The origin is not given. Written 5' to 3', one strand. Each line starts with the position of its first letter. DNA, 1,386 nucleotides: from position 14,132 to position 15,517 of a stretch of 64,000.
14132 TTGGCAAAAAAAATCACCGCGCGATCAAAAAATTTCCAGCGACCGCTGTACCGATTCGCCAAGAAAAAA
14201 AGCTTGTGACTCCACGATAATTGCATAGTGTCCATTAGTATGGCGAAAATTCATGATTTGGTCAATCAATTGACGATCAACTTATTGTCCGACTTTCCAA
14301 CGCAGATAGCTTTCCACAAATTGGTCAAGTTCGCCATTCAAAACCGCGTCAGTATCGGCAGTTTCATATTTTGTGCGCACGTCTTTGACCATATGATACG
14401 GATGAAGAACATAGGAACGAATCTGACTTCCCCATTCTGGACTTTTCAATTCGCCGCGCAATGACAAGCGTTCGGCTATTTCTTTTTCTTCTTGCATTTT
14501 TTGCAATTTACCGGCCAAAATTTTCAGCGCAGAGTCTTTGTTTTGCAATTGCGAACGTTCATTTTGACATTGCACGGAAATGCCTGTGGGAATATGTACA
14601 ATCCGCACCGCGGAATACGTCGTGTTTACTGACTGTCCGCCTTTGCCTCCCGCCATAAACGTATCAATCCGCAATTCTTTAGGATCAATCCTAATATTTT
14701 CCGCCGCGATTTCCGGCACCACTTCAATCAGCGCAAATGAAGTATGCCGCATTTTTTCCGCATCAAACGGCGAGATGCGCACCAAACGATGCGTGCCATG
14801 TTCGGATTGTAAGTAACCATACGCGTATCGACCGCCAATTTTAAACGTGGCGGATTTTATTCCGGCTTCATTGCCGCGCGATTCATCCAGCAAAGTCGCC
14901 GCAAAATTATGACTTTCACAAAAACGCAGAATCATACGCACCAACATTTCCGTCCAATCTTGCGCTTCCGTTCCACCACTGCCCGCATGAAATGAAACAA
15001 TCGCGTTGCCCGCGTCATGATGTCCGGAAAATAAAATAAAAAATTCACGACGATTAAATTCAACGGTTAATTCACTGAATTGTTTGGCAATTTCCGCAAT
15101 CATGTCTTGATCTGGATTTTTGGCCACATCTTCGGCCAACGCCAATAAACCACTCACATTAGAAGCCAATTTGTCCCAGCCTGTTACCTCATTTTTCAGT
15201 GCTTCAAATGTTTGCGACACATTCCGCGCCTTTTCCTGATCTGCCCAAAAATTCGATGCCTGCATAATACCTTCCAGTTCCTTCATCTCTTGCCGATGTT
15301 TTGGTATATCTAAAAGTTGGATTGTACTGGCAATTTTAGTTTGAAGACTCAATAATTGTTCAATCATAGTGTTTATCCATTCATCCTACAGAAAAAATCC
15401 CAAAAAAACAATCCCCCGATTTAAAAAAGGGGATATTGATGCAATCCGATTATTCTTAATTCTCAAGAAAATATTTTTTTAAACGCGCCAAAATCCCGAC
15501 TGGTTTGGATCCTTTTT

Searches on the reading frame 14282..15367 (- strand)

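Call 47: search_protein_families(library=pfam, proteins=[window:14282-15367:-], max_evalue=0.0001)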
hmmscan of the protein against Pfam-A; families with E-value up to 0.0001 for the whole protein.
window:14282-15367:- (361 aa): 2 families
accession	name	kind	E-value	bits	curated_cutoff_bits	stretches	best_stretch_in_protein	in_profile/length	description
PF03462.23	PCRF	-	5.3e-47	160.6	24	1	25-213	2-193/194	PCRF domain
PF00472.26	RF-1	-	1e-36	125.8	35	1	224-331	4-116/116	RF-1 domain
